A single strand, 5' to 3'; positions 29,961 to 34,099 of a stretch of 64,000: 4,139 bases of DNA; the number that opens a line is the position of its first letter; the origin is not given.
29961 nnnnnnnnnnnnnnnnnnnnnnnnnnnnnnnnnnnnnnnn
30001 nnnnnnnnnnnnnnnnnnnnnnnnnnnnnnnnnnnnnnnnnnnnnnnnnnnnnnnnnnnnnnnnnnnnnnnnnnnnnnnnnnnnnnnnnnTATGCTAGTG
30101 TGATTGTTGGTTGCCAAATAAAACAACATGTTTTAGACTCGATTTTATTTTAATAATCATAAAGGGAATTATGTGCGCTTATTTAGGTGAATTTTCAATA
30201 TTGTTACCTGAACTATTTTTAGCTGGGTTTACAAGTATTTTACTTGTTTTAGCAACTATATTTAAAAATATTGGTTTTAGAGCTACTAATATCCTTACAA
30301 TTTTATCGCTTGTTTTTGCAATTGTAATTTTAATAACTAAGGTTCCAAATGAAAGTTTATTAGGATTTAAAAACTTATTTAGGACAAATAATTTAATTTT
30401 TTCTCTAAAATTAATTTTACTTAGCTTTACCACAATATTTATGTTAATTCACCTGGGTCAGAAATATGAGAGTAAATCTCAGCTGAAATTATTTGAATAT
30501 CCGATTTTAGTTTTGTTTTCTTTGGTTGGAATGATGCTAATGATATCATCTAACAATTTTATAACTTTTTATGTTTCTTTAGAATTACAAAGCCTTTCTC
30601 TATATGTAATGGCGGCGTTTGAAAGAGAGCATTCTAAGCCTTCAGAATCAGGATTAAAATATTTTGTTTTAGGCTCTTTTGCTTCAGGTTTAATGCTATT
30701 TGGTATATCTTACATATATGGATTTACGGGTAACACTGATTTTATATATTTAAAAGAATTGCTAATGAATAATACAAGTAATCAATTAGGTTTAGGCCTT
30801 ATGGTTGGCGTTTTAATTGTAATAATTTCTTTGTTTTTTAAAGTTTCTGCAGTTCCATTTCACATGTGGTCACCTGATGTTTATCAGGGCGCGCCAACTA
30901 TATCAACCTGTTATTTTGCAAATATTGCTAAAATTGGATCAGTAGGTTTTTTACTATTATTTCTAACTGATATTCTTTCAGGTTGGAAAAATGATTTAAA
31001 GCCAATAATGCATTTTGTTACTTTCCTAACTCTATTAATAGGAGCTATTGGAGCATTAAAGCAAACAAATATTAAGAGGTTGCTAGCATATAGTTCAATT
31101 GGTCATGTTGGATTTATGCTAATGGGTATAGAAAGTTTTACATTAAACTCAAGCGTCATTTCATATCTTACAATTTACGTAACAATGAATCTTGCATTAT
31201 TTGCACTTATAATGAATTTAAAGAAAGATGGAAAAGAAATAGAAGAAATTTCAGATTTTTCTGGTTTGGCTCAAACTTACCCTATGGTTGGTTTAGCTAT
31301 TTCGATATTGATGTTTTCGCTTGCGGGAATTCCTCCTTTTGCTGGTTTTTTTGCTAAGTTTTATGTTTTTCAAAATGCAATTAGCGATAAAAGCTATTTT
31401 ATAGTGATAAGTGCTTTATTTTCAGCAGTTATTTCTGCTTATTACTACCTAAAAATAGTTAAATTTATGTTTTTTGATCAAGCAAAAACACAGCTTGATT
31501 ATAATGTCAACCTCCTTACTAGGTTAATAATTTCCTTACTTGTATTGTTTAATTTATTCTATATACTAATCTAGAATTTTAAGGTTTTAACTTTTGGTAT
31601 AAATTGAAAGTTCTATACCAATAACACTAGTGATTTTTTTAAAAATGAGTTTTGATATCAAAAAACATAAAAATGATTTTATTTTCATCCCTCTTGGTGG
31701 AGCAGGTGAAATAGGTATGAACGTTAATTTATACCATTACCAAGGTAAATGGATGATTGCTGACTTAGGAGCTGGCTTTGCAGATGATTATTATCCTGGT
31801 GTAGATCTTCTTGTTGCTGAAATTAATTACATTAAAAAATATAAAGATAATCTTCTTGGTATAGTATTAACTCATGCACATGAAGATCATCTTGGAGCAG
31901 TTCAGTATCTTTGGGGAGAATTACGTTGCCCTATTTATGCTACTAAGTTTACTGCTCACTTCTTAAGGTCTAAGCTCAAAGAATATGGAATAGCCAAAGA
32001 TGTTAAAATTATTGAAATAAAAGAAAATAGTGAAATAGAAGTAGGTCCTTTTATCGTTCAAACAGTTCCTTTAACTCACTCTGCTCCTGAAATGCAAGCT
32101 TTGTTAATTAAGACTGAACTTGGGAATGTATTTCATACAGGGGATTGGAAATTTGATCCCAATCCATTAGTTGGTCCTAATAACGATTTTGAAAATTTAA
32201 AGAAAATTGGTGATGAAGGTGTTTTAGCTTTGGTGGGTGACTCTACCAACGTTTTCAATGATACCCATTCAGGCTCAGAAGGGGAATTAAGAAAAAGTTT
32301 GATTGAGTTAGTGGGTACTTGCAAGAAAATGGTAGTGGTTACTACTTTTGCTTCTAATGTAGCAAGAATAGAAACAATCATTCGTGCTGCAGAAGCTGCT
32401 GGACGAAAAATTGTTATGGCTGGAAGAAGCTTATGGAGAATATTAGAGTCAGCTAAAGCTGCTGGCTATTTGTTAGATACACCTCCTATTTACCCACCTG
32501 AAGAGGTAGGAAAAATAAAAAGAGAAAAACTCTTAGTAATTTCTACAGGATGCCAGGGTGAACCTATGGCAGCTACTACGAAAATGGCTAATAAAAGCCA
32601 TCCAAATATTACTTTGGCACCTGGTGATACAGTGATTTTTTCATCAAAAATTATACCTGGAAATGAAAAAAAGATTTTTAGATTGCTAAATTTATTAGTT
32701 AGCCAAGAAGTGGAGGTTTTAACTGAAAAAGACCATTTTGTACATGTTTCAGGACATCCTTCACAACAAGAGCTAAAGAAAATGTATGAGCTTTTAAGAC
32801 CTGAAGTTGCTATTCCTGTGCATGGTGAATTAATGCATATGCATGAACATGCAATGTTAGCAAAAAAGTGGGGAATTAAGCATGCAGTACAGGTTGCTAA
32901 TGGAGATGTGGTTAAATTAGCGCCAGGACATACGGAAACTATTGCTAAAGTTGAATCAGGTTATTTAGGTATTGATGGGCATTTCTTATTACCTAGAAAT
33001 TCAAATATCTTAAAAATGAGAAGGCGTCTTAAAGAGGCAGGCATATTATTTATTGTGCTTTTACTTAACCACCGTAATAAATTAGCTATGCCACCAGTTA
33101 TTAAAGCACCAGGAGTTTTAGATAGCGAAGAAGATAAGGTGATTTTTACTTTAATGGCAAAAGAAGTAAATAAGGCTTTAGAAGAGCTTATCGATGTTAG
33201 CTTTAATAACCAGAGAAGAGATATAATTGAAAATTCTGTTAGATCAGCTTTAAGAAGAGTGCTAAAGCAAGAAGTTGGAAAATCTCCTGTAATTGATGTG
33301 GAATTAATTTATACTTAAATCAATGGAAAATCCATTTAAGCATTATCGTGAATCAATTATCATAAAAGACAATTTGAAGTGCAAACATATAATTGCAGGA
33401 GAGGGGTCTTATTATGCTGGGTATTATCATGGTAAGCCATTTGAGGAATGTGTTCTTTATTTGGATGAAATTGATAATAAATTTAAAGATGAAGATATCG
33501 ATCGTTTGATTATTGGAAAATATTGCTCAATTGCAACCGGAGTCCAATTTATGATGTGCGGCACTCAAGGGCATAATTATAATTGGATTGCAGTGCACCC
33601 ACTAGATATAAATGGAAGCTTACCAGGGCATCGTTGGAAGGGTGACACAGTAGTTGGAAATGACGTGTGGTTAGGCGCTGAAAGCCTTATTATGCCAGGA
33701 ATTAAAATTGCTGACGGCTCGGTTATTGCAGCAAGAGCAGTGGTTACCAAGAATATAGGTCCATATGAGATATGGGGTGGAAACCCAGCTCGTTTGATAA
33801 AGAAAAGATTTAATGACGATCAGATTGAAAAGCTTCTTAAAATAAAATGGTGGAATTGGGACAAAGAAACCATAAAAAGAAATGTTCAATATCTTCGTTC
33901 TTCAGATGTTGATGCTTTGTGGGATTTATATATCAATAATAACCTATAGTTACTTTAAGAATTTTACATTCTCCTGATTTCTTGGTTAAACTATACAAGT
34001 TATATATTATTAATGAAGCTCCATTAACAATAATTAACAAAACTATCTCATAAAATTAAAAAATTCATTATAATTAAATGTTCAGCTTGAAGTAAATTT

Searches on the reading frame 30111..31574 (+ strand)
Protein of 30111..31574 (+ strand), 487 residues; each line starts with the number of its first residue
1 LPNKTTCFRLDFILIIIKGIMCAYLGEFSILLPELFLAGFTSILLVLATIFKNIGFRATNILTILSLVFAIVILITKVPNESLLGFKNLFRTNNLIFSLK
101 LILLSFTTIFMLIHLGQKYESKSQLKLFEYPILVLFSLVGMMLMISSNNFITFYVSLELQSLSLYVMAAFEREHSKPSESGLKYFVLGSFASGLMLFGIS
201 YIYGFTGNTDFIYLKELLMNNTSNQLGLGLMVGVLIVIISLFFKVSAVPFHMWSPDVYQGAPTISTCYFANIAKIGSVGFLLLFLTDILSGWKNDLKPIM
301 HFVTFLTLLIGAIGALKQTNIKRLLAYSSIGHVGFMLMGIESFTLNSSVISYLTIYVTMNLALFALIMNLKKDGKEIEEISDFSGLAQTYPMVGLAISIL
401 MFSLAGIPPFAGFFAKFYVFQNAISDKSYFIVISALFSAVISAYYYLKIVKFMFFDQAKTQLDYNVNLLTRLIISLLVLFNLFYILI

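Call 40: search_protein_families(library=pfam, proteins=[window:30111-31574:+], max_evalue=0.00001)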
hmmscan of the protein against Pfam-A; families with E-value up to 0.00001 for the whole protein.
window:30111-31574:+ (487 aa): 1 family
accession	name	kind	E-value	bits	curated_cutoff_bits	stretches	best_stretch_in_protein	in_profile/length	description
PF00361.26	Proton_antipo_M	-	1.5e-71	241.4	21.5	1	147-442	1-294/294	NADH:quinone oxidoreductase/Mrp antiporter, TM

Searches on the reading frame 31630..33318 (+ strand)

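Call 40: search_protein_families(library=pfam, proteins=[window:31630-33318:+], max_evalue=0.00001)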
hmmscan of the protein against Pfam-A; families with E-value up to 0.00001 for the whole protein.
window:31630-33318:+ (562 aa): 5 families
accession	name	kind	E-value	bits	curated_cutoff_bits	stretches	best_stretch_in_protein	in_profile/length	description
PF22505.1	RNase_J_b_CASP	-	2.7e-40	137.5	27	1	233-356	2-126/126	Ribonuclease J, beta-CASP domain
PF12706.13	Lactamase_B_2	-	1.9e-10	41.1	27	1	74-174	30-144/200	Beta-lactamase superfamily domain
PF07521.17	RMMBL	-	2.1e-10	40.9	21.6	1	361-417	2-59/63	Zn-dependent metallo-hydrolase RNA specificity domain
PF17770.6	RNase_J_C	-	1.2e-09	39.5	23.8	1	460-555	1-95/102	Ribonuclease J C-terminal domain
PF00753.33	Lactamase_B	-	2.5e-08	34.5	22.7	1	73-228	42-185/196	Metallo-beta-lactamase superfamily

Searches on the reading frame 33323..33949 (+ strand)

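Call 40: search_protein_families(library=pfam, proteins=[window:33323-33949:+], max_evalue=0.00001)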
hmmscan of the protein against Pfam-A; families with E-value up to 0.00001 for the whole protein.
window:33323-33949:+ (208 aa): 1 family
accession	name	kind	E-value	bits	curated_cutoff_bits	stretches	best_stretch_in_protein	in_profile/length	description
PF00132.30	Hexapep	-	1e-10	41.3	27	1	108-143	1-36/36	Bacterial transferase hexapeptide (six repeats)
